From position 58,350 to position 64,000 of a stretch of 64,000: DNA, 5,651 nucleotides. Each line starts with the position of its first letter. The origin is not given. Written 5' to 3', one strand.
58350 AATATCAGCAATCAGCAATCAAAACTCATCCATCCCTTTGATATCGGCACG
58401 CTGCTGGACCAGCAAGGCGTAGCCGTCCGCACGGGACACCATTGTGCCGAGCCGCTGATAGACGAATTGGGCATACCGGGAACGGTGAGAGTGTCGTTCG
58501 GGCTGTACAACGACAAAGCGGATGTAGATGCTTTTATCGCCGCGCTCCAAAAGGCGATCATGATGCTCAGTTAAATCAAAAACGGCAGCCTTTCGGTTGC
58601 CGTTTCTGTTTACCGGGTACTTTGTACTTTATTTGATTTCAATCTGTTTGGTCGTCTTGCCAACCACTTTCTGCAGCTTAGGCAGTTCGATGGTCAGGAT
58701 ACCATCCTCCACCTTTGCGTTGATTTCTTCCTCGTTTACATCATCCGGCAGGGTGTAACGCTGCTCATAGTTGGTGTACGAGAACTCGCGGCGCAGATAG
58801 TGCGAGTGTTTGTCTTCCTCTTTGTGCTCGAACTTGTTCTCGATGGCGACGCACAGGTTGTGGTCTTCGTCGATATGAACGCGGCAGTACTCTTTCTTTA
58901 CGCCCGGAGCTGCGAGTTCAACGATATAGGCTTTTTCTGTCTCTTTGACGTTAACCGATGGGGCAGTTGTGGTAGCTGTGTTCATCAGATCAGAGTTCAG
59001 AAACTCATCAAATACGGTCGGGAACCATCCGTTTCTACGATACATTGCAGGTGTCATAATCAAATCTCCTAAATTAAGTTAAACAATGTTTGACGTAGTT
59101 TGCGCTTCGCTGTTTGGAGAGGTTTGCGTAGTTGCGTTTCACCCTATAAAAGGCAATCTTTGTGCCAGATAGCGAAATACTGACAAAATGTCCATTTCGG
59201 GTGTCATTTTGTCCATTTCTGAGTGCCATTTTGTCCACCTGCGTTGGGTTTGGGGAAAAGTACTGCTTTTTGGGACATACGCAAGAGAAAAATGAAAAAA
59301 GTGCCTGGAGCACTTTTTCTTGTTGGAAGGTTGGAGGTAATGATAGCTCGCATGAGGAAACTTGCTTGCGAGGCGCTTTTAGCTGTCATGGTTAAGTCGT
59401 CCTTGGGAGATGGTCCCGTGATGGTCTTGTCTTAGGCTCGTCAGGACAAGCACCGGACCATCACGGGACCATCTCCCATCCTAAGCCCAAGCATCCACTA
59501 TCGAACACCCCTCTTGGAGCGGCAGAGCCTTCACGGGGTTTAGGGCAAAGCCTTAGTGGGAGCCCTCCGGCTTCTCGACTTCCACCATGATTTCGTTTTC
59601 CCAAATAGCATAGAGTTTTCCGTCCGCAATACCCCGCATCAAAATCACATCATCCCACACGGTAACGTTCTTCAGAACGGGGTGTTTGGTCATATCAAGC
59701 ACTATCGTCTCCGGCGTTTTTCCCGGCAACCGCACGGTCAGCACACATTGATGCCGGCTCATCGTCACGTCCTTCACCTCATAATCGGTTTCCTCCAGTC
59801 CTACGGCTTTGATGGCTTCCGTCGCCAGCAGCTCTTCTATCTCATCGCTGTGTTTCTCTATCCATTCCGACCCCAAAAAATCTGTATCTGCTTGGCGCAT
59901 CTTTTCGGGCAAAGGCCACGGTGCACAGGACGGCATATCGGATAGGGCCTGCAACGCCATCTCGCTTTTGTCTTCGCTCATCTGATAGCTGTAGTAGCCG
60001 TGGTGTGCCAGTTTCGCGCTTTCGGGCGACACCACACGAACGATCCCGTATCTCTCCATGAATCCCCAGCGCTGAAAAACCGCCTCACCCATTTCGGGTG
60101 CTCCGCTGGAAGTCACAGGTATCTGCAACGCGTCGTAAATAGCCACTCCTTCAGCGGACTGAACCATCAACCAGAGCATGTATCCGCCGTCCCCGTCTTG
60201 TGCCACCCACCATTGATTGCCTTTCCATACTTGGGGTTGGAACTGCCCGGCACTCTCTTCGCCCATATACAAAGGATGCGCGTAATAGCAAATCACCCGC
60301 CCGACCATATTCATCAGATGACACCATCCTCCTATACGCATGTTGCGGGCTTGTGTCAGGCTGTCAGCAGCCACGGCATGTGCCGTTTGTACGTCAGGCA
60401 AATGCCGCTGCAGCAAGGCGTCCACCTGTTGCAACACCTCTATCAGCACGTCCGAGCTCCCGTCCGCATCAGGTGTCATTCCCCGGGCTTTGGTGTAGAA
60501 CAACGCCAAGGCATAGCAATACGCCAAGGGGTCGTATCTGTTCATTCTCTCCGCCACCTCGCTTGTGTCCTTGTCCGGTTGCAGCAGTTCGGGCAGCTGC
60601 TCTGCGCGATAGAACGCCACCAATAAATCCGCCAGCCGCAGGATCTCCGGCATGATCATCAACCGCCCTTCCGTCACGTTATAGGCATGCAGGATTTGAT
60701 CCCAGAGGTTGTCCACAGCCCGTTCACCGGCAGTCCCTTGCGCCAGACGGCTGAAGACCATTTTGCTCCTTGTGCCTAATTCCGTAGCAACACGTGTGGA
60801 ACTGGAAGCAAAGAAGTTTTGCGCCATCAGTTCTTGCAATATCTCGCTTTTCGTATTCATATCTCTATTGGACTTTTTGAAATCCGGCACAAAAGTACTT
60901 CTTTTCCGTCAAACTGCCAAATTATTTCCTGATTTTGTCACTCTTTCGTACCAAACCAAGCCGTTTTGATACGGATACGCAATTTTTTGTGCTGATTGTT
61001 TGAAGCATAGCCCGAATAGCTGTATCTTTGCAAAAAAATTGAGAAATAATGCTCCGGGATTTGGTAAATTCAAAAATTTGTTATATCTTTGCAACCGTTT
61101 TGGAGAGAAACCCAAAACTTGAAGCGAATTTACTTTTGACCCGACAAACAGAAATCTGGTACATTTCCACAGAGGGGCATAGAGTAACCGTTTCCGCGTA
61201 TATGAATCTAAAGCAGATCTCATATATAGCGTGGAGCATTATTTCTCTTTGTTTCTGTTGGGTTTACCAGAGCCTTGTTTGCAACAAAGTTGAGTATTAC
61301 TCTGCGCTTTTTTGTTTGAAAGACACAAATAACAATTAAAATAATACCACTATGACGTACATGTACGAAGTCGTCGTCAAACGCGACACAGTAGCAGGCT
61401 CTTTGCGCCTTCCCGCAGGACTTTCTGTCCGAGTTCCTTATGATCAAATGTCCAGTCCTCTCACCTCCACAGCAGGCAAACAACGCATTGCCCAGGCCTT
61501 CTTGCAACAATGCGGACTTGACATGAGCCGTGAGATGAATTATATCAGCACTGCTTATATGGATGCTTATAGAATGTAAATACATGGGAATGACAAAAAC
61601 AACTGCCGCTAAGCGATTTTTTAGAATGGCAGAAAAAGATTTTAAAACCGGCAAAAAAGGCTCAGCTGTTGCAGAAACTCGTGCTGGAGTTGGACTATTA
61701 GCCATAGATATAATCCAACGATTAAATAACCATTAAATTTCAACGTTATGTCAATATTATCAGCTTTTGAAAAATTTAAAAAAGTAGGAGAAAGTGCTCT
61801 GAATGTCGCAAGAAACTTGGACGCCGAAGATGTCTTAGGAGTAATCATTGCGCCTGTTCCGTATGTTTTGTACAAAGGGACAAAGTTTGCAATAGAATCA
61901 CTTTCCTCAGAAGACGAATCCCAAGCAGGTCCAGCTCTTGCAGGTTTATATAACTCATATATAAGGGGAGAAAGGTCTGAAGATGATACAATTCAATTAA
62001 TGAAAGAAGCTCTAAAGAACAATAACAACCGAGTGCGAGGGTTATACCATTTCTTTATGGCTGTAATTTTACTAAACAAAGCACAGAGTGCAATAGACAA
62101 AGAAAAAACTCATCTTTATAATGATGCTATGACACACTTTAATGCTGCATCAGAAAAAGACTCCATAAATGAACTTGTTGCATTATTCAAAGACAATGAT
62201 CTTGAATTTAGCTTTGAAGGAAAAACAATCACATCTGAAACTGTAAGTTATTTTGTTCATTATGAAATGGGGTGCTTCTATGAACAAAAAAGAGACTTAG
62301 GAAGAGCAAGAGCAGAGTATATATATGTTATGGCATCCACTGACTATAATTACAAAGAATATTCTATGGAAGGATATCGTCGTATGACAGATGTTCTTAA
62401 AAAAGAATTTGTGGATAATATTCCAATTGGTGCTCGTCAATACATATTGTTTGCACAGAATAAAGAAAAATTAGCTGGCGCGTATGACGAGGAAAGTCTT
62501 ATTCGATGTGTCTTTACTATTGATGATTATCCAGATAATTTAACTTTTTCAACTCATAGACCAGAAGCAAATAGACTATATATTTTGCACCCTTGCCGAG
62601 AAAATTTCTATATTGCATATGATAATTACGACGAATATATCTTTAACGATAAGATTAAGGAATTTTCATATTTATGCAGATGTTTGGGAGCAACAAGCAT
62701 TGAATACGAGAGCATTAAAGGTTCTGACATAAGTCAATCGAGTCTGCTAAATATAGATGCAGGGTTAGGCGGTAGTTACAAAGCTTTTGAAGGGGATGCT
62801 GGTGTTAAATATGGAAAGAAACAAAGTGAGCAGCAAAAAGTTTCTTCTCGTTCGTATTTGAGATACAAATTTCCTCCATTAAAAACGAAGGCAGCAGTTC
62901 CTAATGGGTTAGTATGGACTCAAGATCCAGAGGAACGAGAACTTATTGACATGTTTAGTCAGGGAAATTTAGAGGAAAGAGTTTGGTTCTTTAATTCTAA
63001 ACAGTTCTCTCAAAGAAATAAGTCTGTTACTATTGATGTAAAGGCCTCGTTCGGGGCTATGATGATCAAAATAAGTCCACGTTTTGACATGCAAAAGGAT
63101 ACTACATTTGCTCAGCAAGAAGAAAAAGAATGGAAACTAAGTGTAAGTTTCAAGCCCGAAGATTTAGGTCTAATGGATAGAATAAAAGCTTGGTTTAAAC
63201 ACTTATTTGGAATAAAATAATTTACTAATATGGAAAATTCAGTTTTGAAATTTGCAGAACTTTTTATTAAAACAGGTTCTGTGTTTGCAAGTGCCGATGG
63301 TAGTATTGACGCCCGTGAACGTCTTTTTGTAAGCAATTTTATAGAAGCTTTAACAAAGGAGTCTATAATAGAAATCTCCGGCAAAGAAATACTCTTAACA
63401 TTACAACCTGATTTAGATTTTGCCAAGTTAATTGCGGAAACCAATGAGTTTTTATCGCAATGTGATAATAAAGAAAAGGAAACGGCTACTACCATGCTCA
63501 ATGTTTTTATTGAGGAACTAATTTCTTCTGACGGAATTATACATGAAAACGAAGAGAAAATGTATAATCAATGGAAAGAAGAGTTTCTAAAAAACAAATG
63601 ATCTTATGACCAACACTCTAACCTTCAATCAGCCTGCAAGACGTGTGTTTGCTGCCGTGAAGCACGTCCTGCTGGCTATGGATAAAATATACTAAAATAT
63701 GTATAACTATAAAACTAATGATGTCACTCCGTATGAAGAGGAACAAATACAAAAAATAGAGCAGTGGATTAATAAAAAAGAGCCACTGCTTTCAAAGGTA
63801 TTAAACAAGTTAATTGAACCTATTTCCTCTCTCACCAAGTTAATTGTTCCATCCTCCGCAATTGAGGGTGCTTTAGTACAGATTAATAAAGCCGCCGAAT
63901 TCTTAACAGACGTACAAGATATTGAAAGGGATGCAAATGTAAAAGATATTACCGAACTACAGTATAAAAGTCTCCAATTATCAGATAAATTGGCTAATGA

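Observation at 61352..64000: AT-rich (~30% GC) five-gene cluster: two tiny proteins, a 490-aa orphan, a TerB-like protein and an EcsC-like protein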

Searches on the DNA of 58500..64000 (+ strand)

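Call 83: search_rna_families(source=window, start=58500, end=64000, threshold=evalue, max_evalue=1)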
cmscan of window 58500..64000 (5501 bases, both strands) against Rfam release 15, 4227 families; matches with E-value up to 1: 4.
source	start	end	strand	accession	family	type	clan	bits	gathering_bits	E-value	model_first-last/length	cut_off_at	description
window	59403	59479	+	RF03558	mir-629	Gene; miRNA;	-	35.6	72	0.0043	1-83/83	no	mir-629 microRNA precursor family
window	59404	59478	-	RF03558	mir-629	Gene; miRNA;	-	28.8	72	0.14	1-83/83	no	mir-629 microRNA precursor family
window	59401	59478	+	RF00770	mir-330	Gene; miRNA;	-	26.3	60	0.053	1-94/94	no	mir-330 microRNA precursor family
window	59270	59325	+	RF02054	STnc420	Gene; sRNA;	-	23.6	70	0.32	1-58/58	no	Salmonella enterica sRNA STnc420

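Call 89: search_rna_families(sources=[L171, L124, L125, L109, L008, L012, L099], threshold=evalue, max_evalue=0.01)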
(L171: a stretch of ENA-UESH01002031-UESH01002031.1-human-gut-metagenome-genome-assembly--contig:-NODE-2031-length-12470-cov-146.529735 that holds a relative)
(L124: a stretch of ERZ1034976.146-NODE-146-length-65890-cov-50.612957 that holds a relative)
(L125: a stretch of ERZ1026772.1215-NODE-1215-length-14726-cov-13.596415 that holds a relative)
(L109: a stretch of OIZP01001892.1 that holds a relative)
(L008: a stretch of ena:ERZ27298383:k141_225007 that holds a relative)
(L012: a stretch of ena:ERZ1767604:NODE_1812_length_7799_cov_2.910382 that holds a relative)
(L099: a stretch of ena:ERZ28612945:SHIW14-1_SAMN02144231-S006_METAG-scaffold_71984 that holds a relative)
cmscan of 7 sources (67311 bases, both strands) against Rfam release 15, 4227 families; matches with E-value up to 0.01: 4.
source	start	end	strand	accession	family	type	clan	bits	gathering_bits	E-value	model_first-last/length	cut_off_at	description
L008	9761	9848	+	RF00005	tRNA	Gene; tRNA;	CL00001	55.8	29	2.7e-09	1-71/71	no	tRNA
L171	1676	1720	-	RF01687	Acido-Lenti-1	Gene; sRNA;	-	34.7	37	0.0004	1-46/46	no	Acido-Lenti-1 RNA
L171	1827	1871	+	RF01687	Acido-Lenti-1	Gene; sRNA;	-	33.5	37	0.00086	1-46/46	no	Acido-Lenti-1 RNA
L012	95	197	+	RF00558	L20_leader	Cis-reg; leader;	-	33.5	58.7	0.0097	1-127/127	no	Ribosomal protein L20 leader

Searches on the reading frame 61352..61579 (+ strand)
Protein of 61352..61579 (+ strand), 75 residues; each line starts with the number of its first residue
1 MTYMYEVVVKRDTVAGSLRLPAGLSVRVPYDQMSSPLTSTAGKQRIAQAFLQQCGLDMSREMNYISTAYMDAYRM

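Call 6: search_protein_families(library=pfam, proteins=[window:61352-61579:+], max_evalue=1)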
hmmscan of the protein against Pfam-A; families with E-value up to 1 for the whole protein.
window:61352-61579:+ (75 aa): 2 families
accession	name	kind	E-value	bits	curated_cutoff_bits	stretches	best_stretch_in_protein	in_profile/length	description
PF19637.4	DUF6140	-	1.8e-10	41.1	27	1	4-71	3-68/69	Family of unknown function (DUF6140)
PF01383.26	CpcD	-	0.24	12.2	27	1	3-35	4-38/55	CpcD/allophycocyanin linker domain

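Call 7: search_protein_families(library=padloc, proteins=[window:61352-61579:+], max_evalue=1)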
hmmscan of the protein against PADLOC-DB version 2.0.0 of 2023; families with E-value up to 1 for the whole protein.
window:61352-61579:+ (75 aa): 0 families

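Call 8: search_protein_families(library=ncbifam, proteins=[window:61352-61579:+], max_evalue=1)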
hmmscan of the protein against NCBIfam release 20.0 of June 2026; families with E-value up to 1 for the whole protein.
window:61352-61579:+ (75 aa): 0 families

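Call 80: list_cluster_members(proteins=[P0020, P0021, P0023, P0027, P0030, P0010, L001:11952-12821:+, window:61352-61579:+, L001:13027-13377:+, L001:13382-14365:+])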
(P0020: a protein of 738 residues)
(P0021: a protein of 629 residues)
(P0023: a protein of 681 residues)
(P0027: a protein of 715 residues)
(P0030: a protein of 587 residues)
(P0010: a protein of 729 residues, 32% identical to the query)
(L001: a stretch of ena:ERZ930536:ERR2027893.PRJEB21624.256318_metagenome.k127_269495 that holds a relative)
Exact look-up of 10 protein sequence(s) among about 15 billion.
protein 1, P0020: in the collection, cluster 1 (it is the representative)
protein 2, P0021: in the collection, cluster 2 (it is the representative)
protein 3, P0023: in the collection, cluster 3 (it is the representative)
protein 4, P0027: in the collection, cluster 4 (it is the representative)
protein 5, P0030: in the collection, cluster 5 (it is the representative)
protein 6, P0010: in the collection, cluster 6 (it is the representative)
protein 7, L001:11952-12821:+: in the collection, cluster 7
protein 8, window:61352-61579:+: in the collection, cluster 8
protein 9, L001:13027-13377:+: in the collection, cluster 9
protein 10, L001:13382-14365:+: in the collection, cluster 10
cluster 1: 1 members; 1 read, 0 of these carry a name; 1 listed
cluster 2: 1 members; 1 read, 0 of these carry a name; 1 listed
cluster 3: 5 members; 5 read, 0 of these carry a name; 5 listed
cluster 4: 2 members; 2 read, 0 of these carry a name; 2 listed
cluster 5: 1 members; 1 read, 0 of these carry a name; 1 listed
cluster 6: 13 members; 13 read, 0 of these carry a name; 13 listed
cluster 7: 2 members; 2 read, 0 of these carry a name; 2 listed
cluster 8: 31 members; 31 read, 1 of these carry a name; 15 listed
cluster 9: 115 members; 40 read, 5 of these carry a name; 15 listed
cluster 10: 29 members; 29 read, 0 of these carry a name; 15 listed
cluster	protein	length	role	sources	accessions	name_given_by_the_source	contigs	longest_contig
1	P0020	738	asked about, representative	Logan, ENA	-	-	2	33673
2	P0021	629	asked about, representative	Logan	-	-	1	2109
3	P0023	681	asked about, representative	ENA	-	-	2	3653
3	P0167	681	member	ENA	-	-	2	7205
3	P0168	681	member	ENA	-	-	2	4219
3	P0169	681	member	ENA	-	-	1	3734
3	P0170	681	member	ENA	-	-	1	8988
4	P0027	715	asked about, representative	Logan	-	-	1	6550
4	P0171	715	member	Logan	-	-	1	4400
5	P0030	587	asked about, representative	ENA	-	-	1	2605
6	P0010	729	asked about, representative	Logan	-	-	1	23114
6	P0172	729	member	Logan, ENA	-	-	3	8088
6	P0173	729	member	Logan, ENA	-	-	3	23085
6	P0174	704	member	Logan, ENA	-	-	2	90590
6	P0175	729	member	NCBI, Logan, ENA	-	-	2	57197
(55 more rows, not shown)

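Call 104: search_protein_families(library=phrogs, proteins=[window:61352-61579:+], max_evalue=0.01)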
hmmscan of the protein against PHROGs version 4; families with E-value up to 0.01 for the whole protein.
window:61352-61579:+ (75 aa): 0 families

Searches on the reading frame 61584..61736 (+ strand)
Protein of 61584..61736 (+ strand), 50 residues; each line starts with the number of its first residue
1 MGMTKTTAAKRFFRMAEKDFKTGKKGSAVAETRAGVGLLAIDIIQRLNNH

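Call 6: search_protein_families(library=pfam, proteins=[window:61584-61736:+], max_evalue=1)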
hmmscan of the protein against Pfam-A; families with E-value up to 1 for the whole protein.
window:61584-61736:+ (50 aa): 1 family
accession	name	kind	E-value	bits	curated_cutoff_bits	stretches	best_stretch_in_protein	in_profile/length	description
PF22980.2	Myb_DNA-bind_8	-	0.041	13.7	27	1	1-20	29-48/50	Myb-like DNA-binding domain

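Call 7: search_protein_families(library=padloc, proteins=[window:61584-61736:+], max_evalue=1)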
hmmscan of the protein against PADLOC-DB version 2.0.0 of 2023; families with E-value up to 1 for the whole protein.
window:61584-61736:+ (50 aa): 0 families

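Call 8: search_protein_families(library=ncbifam, proteins=[window:61584-61736:+], max_evalue=1)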
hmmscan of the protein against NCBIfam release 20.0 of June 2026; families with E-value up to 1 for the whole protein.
window:61584-61736:+ (50 aa): 0 families

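Call 104: search_protein_families(library=phrogs, proteins=[window:61584-61736:+], max_evalue=0.01)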
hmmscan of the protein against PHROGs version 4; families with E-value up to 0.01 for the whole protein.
window:61584-61736:+ (50 aa): 0 families
